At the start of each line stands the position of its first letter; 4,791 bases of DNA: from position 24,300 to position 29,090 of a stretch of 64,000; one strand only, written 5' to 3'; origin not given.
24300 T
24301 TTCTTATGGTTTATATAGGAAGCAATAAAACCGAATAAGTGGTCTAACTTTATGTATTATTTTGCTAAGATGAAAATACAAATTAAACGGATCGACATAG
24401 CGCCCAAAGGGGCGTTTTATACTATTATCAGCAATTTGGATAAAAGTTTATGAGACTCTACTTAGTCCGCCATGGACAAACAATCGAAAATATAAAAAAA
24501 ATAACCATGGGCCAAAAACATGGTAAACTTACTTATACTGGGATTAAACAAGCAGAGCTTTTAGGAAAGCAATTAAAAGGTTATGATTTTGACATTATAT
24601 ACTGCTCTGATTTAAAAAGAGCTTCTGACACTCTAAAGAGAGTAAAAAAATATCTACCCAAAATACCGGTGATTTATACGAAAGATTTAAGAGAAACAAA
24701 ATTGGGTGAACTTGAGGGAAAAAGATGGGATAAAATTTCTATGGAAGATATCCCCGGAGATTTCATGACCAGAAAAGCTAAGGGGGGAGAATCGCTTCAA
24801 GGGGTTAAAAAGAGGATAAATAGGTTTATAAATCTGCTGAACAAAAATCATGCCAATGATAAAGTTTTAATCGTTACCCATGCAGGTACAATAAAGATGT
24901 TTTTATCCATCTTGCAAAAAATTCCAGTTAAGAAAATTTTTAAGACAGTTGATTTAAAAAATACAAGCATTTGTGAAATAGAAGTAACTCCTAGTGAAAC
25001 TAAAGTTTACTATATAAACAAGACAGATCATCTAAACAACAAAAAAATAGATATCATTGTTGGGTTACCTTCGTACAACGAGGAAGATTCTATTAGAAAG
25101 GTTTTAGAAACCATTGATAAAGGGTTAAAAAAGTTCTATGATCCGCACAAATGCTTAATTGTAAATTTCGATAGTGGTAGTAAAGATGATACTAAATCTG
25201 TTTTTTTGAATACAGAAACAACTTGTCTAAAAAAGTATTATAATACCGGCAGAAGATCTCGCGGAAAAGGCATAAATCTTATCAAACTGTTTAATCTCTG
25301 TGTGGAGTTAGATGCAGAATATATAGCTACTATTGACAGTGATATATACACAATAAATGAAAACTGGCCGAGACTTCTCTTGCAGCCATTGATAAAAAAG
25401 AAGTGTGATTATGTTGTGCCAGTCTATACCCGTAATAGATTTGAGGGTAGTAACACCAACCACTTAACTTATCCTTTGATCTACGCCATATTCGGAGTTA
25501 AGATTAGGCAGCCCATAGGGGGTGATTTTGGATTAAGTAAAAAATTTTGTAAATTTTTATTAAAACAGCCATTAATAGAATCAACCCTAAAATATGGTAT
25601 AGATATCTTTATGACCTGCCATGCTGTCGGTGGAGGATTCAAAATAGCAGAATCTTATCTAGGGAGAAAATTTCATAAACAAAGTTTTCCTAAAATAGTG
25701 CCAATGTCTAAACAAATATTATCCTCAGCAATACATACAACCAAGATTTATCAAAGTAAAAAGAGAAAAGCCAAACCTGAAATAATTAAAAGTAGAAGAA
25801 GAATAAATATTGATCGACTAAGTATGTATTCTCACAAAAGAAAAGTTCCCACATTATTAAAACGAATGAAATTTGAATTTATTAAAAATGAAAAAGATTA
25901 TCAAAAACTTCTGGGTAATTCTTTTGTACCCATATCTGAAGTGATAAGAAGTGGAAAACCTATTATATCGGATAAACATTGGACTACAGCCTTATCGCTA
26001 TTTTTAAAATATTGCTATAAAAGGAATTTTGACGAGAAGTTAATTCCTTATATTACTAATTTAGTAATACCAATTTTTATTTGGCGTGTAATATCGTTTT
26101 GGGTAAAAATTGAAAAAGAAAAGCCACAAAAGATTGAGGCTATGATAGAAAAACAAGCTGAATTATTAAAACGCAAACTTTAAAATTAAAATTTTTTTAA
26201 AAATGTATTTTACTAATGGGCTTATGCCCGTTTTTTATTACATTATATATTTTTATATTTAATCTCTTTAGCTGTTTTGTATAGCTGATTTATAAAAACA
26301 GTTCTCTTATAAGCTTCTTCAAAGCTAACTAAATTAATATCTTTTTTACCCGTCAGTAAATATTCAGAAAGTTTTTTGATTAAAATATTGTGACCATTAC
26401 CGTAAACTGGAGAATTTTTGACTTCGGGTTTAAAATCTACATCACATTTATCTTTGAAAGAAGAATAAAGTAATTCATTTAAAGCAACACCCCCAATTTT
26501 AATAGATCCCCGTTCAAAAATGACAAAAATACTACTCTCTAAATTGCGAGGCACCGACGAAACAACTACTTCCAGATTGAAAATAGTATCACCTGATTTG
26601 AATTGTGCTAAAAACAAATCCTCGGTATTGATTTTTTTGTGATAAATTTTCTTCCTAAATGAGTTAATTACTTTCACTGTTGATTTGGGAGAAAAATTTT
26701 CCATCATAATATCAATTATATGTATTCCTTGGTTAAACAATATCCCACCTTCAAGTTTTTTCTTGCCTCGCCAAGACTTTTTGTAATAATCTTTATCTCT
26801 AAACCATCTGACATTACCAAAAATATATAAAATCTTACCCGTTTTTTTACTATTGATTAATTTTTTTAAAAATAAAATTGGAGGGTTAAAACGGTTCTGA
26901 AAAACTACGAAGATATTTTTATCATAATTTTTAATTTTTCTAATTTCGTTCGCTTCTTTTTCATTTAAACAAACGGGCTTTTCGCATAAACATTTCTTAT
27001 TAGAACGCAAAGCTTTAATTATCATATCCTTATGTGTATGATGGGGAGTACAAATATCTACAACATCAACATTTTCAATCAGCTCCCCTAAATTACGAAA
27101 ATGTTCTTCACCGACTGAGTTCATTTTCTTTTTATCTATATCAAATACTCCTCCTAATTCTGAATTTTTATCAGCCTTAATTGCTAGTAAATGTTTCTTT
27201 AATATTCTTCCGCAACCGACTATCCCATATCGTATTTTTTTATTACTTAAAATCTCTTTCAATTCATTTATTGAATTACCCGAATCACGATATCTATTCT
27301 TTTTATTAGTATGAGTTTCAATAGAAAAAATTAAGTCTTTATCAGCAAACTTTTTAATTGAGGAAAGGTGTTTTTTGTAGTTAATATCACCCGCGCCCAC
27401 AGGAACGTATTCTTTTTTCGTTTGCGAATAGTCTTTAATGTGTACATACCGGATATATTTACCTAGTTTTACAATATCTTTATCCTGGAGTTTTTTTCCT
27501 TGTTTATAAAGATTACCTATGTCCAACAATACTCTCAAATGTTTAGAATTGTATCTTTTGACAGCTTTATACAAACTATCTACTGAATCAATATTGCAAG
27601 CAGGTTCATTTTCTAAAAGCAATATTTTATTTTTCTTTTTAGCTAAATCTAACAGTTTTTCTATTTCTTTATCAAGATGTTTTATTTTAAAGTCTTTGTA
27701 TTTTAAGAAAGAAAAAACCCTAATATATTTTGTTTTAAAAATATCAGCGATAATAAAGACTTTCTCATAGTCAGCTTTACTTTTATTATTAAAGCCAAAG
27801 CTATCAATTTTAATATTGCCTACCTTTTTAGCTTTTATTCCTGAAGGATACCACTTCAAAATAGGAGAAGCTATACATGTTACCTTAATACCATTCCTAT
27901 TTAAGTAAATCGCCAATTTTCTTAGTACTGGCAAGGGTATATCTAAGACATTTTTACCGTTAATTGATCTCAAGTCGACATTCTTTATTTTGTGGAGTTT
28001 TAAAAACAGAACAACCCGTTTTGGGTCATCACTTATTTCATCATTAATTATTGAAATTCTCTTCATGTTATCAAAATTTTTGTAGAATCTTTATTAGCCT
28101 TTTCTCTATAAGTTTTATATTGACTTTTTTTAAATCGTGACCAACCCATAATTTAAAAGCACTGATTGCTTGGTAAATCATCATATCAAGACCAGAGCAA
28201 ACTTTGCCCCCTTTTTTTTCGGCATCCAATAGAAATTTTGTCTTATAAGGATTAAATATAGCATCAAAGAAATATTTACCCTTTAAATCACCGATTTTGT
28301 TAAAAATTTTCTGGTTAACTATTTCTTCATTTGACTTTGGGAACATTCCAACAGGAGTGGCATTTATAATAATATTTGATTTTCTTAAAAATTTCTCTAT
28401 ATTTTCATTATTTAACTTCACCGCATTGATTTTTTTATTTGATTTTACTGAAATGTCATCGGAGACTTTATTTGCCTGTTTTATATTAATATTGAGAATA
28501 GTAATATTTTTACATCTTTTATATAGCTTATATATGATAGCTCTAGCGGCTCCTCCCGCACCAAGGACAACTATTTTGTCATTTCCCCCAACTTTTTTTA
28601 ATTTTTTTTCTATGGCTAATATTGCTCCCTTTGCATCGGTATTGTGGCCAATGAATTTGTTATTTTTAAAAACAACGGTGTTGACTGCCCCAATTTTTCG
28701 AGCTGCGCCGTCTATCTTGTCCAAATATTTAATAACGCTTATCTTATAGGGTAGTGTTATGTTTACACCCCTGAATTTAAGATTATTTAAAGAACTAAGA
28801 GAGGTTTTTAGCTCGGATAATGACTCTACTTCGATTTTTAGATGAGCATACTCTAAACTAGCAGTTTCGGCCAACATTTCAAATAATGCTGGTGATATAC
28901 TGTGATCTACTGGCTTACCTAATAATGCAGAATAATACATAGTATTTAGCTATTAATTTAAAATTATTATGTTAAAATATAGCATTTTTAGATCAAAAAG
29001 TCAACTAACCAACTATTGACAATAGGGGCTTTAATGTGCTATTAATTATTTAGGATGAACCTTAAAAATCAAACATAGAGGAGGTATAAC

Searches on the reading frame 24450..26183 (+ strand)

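Call 57: search_protein_families(library=pfam, proteins=[window:24450-26183:+], max_evalue=0.00001)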
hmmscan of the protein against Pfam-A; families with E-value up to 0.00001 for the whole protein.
window:24450-26183:+ (577 aa): 2 families
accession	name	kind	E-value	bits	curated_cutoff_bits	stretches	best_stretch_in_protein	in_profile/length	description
PF00300.27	His_Phos_1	-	6.8e-45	153.5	21.7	1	3-190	1-192/194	Histidine phosphatase superfamily (branch 1)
PF00535.33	Glycos_transf_2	-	8e-09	36.1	23.3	1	204-340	2-129/168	Glycosyl transferase family 2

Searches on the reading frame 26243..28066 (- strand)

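Call 57: search_protein_families(library=pfam, proteins=[window:26243-28066:-], max_evalue=0.00001)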
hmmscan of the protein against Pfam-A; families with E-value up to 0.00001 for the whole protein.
window:26243-28066:- (607 aa): 4 families
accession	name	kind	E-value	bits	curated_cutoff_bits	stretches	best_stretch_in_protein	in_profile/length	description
PF01408.29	GFO_IDH_MocA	-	4.3e-22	79.5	24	1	278-387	1-117/120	Oxidoreductase family, NAD-binding Rossmann fold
PF01261.30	AP_endonuc_2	-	1.4e-17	64.7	31.1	1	50-262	32-242/249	Xylose isomerase-like TIM barrel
PF22725.1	GFO_IDH_MocA_C3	-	3.4e-14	53.4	27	1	400-522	4-123/124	GFO/IDH/MocA C-terminal domain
PF02894.22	GFO_IDH_MocA_C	-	2.9e-12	47.3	22.9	1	401-601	1-212/218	Oxidoreductase family, C-terminal alpha/beta domain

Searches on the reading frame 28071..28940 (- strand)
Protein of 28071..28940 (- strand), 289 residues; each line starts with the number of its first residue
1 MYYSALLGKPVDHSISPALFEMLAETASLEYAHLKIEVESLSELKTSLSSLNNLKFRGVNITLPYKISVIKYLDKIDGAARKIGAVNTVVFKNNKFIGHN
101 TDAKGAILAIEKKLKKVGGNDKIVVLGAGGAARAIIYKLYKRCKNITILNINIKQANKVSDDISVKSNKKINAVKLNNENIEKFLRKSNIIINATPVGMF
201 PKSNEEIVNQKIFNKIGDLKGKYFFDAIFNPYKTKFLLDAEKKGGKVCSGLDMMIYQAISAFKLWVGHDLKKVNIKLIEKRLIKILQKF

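Call 57: search_protein_families(library=pfam, proteins=[window:28071-28940:-], max_evalue=0.00001)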
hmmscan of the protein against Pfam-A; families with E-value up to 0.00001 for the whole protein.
window:28071-28940:- (289 aa): 3 families
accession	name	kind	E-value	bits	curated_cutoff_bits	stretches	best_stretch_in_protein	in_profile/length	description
PF08501.16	Shikimate_dh_N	-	5.9e-22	78.1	27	1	6-89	1-83/83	Shikimate dehydrogenase substrate binding domain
PF01488.26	Shikimate_DH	-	9.9e-08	32.6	24.3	1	119-196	11-84/138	Shikimate / quinate 5-dehydrogenase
PF18317.6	SDH_C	-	6.3e-06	26.3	25.8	0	250-269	1-20/31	Shikimate 5'-dehydrogenase C-terminal domain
